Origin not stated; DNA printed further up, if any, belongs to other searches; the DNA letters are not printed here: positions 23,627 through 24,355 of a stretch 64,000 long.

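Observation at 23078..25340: ORFan operon built around a tandemly amplified small-protein family (best candidate for an undescribed system)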

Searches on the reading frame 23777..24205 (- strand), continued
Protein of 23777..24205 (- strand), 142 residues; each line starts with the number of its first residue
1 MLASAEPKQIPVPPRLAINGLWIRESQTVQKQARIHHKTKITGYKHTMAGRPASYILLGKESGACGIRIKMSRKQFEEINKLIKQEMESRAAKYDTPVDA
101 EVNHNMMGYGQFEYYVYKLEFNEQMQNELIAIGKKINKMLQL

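Call 42: fold_search(model_id=the predicted structure, library=viral)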
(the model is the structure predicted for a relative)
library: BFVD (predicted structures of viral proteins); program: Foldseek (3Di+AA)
matches with E <= 10: 1473; with E <= 0.001: 0
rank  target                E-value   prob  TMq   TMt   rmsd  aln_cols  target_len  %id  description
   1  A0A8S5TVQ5            5.7e-03  0.97  0.35  0.35   5.2        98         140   17  Uncharacterized protein [Siphoviridae sp. ctx254]
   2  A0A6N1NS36            1.2e-02  0.90  0.36  0.31   7.8       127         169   13  Putative ORFan [Tupanvirus deep ocean]
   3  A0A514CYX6            1.7e-02  0.97  0.40  0.48   8.4       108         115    7  Uncharacterized protein [Leviviridae sp.]
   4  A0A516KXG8            1.7e-02  0.75  0.30  0.30   7.9       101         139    9  (no name in the UniProt tables at hand)
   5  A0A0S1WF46            1.8e-02  0.95  0.39  0.37   8.9       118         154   11  (no name in the UniProt tables at hand)
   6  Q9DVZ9                2.2e-02  0.99  0.43  0.58   6.2       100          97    6  ORF33 protein [Plutella xylostella granulovirus]
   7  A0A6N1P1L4            2.2e-02  0.97  0.39  0.39   7.0        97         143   11  Putative orfan [Tupanvirus soda lake]
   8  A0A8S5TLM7            2.4e-02  0.96  0.34  0.39   5.6        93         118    9  Cysteine protease [Podoviridae sp. ctS6V7]
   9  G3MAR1                3.0e-02  0.60  0.28  0.27   6.8        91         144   13  Gp520 [Bacillus phage G]
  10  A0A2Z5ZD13            3.9e-02  0.99  0.42  0.62   3.1        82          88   13  Uncharacterized protein [Escherichia phage EcS1]
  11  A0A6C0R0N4            3.9e-02  0.94  0.37  0.54   4.3        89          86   16  Uncharacterized protein [Alteromonas phage vB_AmeM_PT11-V22]
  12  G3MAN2                3.9e-02  0.77  0.32  0.30   5.5        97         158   11  Gp491 [Bacillus phage G]
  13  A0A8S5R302            3.9e-02  0.63  0.27  0.38   6.3        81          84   11  Uncharacterized protein [Siphoviridae sp. ctj7g1]
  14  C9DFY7                3.9e-02  0.57  0.30  0.27   9.0       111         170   11  Uncharacterized protein [Delftia phage PhiW-14]
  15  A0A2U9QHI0            3.9e-02  0.54  0.30  0.17  13.2       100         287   15  Uncharacterized protein [Sea otter poxvirus]
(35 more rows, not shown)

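Call 46: find_related_loci(query=A4, collection=genome_contigs, flank=10000)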
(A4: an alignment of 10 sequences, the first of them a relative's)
Query A4 (142 aa) in genome_contigs; peptide patterns used: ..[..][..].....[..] (x = any residue, [..] = any of these).
11 stretches matched a pattern, but none encodes a relative of the query by tblastn (E <= 1e-3).

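Call 47: find_related_loci(query=A4, collection=metagenome_contigs, flank=10000)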
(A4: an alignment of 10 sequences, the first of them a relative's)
Query A4 (142 aa) in metagenome_contigs; peptide patterns used: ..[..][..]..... (x = any residue, [..] = any of these).
93 stretches matched a pattern, but none encodes a relative of the query by tblastn (E <= 1e-3).

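Call 48: list_cluster_members(proteins=[P0004, P0005, P0006, P0007, P0008, P0009, P0010, P0011, P0012, P0018])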
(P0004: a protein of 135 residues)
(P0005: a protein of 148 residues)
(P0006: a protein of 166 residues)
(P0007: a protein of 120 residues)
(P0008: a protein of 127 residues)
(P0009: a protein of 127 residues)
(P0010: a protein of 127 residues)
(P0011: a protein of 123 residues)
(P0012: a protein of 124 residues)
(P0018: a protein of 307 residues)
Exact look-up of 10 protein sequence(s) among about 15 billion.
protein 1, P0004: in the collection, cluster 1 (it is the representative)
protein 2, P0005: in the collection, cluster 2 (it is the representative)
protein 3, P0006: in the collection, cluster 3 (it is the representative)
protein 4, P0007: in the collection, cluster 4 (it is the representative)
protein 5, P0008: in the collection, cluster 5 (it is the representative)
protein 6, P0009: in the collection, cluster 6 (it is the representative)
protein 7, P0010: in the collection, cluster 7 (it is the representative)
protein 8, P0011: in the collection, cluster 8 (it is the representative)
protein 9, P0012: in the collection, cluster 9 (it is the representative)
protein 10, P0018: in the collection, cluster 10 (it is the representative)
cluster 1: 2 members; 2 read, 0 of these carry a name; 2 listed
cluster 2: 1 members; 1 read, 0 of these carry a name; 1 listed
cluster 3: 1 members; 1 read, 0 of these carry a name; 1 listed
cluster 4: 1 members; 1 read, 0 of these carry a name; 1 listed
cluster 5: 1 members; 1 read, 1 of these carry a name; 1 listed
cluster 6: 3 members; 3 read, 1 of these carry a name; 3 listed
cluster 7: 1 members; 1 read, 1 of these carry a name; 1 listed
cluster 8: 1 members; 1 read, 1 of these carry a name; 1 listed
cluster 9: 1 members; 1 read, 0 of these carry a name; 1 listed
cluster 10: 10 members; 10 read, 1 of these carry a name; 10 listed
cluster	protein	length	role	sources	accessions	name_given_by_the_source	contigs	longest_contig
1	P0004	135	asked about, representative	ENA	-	-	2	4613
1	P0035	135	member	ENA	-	-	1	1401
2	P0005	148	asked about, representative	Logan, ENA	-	-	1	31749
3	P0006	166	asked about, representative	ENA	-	-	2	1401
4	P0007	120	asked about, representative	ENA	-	-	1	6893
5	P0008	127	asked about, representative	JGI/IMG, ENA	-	hypothetical protein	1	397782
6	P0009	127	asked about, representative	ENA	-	-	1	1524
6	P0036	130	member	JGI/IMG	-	hypothetical protein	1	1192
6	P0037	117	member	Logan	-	-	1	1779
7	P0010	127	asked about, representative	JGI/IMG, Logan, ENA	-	hypothetical protein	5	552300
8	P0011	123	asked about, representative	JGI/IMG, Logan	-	hypothetical protein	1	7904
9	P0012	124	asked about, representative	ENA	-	-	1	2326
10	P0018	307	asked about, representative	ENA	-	-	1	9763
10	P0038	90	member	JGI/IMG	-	hypothetical protein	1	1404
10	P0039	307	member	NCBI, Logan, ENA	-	-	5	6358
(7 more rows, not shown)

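Call 49: find_encoding_contigs(protein=P0005, flank=10000, max_places=2)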
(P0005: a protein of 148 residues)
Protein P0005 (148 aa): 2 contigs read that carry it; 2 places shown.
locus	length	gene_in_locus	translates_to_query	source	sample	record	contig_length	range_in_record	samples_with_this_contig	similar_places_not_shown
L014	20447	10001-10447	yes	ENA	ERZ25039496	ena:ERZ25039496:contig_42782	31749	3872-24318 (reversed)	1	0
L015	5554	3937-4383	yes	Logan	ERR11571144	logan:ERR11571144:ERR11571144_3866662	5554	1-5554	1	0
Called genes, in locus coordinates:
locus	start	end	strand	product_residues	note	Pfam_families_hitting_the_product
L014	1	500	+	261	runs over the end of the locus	PF00573:Ribosomal_L4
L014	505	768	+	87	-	PF00276:Ribosomal_L23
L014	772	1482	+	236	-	PF03947:Ribosomal_L2_C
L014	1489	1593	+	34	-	-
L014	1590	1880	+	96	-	PF00203:Ribosomal_S19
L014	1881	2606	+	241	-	PF00237:Ribosomal_L22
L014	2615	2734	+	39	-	-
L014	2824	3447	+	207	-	PF07650:KH_2, PF00189:Ribosomal_S3_C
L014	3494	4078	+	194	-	-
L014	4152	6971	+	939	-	-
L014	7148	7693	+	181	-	-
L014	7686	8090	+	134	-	PF11969:DcpS_C, PF01230:HIT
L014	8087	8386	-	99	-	PF04032:Rpr2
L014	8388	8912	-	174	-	PF01965:DJ-1_PfpI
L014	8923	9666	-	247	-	PF00705:PCNA_N, PF02747:PCNA_C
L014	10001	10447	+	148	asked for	-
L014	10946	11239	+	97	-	-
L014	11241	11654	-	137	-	-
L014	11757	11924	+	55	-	-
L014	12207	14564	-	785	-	-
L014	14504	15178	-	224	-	-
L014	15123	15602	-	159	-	-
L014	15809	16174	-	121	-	PF00268:Ribonuc_red_sm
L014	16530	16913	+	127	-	PF07992:Pyr_redox_2 (weak)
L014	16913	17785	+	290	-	PF13622:4HBT_3, PF20789:4HBT_3C, PF02551:Acyl_CoA_thio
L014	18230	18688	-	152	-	PF02678:Pirin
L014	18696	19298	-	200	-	PF02525:Flavodoxin_2, PF03358:FMN_red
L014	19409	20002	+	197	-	PF00126:HTH_1, PF03466:LysR_substrate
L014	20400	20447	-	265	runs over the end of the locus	-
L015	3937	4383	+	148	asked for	-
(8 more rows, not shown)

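Call 50: find_encoding_contigs(protein=P0008, flank=10000, max_places=2)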
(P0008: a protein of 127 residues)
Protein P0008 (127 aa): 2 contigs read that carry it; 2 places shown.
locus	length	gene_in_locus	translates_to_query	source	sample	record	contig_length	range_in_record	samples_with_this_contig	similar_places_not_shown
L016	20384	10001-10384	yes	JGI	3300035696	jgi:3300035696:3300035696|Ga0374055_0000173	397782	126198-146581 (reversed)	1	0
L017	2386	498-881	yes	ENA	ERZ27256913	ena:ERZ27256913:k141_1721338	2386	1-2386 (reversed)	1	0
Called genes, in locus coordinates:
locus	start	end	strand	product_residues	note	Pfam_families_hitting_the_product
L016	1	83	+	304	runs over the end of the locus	PF01063:Aminotran_4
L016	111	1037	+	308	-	PF01380:SIS, PF10432:bact-PGI_C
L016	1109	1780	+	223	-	PF00696:AA_kinase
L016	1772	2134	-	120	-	PF01981:PTH2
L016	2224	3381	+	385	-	PF01896:DNA_primase_S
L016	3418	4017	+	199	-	PF00827:Ribosomal_L15e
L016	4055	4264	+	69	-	-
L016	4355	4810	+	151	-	-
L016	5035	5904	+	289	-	PF00297:Ribosomal_L3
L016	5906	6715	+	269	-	PF00573:Ribosomal_L4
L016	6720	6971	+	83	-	PF00276:Ribosomal_L23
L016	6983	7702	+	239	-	PF00181:Ribosomal_L2_N (weak), PF03947:Ribosomal_L2_C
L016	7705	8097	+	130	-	PF00203:Ribosomal_S19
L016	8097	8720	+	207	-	PF00237:Ribosomal_L22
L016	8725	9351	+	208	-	PF07650:KH_2, PF00189:Ribosomal_S3_C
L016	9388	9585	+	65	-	PF00831:Ribosomal_L29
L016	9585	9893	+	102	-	PF01253:SUI1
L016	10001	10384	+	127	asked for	-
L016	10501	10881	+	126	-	-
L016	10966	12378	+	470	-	PF00361:Proton_antipo_M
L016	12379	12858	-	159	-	PF00571:CBS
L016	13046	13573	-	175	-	-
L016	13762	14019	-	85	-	-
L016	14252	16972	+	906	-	PF01695:IstB_IS21 (faint), PF05673:DUF815 (faint), PF13173:AAA_14 (faint), PF05496:RuvB_N (faint), PF00004:AAA, PF07728:AAA_5 (weak), PF00004:AAA, PF17862:AAA_lid_3, +18 more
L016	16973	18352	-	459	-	PF00361:Proton_antipo_M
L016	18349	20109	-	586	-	PF00361:Proton_antipo_M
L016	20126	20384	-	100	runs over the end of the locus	-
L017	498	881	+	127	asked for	-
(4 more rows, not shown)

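Call 53: find_encoding_contigs(protein=P0010, flank=10000, max_places=2)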
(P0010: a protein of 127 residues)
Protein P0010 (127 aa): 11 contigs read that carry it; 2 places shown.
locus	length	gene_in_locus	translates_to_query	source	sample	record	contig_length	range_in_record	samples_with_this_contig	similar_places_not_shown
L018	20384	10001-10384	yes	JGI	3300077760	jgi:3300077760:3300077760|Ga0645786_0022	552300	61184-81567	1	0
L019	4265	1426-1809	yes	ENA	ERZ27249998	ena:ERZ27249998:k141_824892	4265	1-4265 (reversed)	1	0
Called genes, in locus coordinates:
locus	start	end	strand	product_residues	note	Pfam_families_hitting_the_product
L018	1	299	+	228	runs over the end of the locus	PF00623:RNA_pol_Rpb1_2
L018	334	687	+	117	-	PF05000:RNA_pol_Rpb1_4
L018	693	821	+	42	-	PF04998:RNA_pol_Rpb1_5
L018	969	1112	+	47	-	PF04998:RNA_pol_Rpb1_5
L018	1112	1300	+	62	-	-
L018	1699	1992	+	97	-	-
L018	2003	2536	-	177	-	-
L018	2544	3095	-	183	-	-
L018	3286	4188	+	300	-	PF04072:LCM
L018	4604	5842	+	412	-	-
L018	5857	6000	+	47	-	-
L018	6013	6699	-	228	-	-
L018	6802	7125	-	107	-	-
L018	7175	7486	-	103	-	PF00355:Rieske, PF13806:Rieske_2 (weak), PF22543:Rieske_4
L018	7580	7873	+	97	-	PF01883:FeS_assembly_P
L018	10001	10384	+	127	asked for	-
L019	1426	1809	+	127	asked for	-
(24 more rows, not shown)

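Call 64: find_related_loci(query=A5, collection=genome_contigs, flank=8000)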
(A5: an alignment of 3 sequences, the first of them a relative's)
Query A5 (300 aa) in genome_contigs; peptide patterns used: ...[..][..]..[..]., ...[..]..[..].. (x = any residue, [..] = any of these).
20 stretches matched a pattern; 3 encode a relative of the query (tblastn E <= 1e-3); 3 distinct loci.
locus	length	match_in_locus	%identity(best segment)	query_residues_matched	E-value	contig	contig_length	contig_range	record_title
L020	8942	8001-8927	83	1-300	2e-171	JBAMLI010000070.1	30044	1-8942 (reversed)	MAG: archaeon isolate MAG1 ExploCarb_3808S_S2_411_length_30044_cov_53, whole genome shotgun sequence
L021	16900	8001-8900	100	1-300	0e+0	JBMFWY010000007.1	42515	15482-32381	MAG: Candidatus Micrarchaeia archaeon isolate KM4364-30 NODE_7_length_42515_cov_4.769994, whole genome shotgun sequence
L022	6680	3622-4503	47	10-291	2e-69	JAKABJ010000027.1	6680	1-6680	MAG: Candidatus Micrarchaeota archaeon isolate WH2.bin153 NODE_21783_length_6680_cov_3.327789, whole genome shotgun sequ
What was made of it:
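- Tried and rejected: With the fused proteins it returned only the three known MAGs (call 64).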

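Call 72: predict_structure(alignment_id=A6)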
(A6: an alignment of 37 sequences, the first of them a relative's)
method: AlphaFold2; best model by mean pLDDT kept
length: 300 residues; sequences in the alignment: 37
mean_pLDDT: 76.7   pTM: 0.55
mean pLDDT of the five models: 76.7, 72.6, 68.5, 66.5, 66.1
residues with pLDDT >= 90: 95; 70-90: 123; 50-70: 33; < 50: 49
segments of 3 or more residues with pLDDT < 50: 1-10, 120-133, 257-261, 269-281, 295-300
pLDDT, mean of each block of 10 residues (from residue 1): 32 77 83 93 85 86 90 92 90 92 88 72 45 60 85 87 77 93 87 73 92 87 95 83 87 63 50 42 70 43
secondary structure, 60 per line:
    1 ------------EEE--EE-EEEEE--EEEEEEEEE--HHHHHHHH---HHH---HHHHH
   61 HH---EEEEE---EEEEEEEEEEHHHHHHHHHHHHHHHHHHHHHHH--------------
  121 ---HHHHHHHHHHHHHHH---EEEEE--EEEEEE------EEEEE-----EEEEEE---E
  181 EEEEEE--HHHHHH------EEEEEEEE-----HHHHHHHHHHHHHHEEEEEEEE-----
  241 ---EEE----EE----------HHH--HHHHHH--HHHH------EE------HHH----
elements in order: E13-15 E21-25 E28-36 H39-46 H56-62 E66-70 E74-83 H84-106 H124-138 E142-146 E149-154 E161-165 E171-176 E180-186 H189-194 E201-208 H214-227 E228-235 E244-246 H268-273 H276-279
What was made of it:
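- The AlphaFold model has pLDDT 85-95 in the C-domain (call 72).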

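Call 74: fold_search(model_id=the predicted structure, library=pdb)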
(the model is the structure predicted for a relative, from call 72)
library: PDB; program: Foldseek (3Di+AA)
matches with E <= 10: 1064; with E <= 0.001: 6
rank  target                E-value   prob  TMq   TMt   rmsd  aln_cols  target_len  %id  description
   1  6a0f_B                3.9e-06  1.00  0.31  0.31  10.7       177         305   11  Crystal structure of human protein N-terminal asparagine amidohydrolase (NTAN1) C75S mutant with Asn-Phe-Ala-Ala-Arg p (released 2019-12-11)
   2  6a0i_B                5.0e-06  1.00  0.34  0.33  12.3       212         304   13  Crystal structure of human protein N-terminal asparagine amidohydrolase (NTAN1) C75S mutant (released 2019-12-11)
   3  6a0e_B                9.1e-06  1.00  0.33  0.32   7.8       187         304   12  Crystal structure of human protein N-terminal asparagine amidohydrolase (NTAN1) (released 2019-12-11)
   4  6a0f_A                1.0e-05  1.00  0.30  0.30  14.0       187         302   12  Crystal structure of human protein N-terminal asparagine amidohydrolase (NTAN1) C75S mutant with Asn-Phe-Ala-Ala-Arg p (released 2019-12-11)
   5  6a0h_B                1.2e-05  1.00  0.29  0.28  10.9       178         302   11  Crystal structure of human protein N-terminal asparagine amidohydrolase (NTAN1) C75S mutant with Asn-Leu-Ala-Ala-Arg p (released 2019-12-11)
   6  6a0e_A                1.3e-05  1.00  0.32  0.31  16.8       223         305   11  Crystal structure of human protein N-terminal asparagine amidohydrolase (NTAN1) (released 2019-12-11)
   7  1hq0                  1.4e-02  0.63  0.21  0.21  10.1       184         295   10  CRYSTAL STRUCTURE OF THE CATALYTIC DOMAIN OF E.COLI CYTOTOXIC NECROTIZING FACTOR TYPE 1 (released 2001-07-04)
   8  6yhn                  5.2e-02  0.35  0.20  0.15   9.1       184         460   11  Crystal structure of domains 4-5 of CNFy from Yersinia pseudotuberculosis (released 2020-12-30)
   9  4yit_D                6.3e-02  0.14  0.16  0.17  18.1       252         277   10  Crystal Structure of LAGLIDADG Meganuclease I-AabMI Bound to Uncleaved DNA (released 2016-03-23)
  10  6yhk                  6.7e-02  0.33  0.20  0.08   9.8       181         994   10  Crystal structure of full-length CNFy (C866S) from Yersinia pseudotuberculosis (released 2020-12-30)
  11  6sga_FR               7.1e-02  0.38  0.17  0.21  16.8       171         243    5  Body domain of the mt-SSU assemblosome from Trypanosoma brucei (released 2019-09-18)
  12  6yhm                  8.0e-02  0.41  0.21  0.22   7.2       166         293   11  Crystal structure of the C-terminal domain of CNFy from Yersinia pseudotuberculosis (released 2020-12-30)
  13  1mow_J                8.0e-02  0.28  0.14  0.17   7.8        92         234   17  E-DreI (released 2002-11-29)
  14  8hcn_D                8.5e-02  0.94  0.19  0.21   4.4        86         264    6  CryoEM Structure of Klebsiella pneumoniae UreD/urease complex (released 2023-05-03)
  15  8brp_A                9.6e-02  0.25  0.11  0.11  16.6        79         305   15  Peptide Arginase OspR from the cyanobacterium Kamptonema sp. (released 2023-03-01)
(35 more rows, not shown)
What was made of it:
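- Foldseek matches human NTAN1 at E=3.9e-6, prob 1.0, then CNF1/CNFy (call 74).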
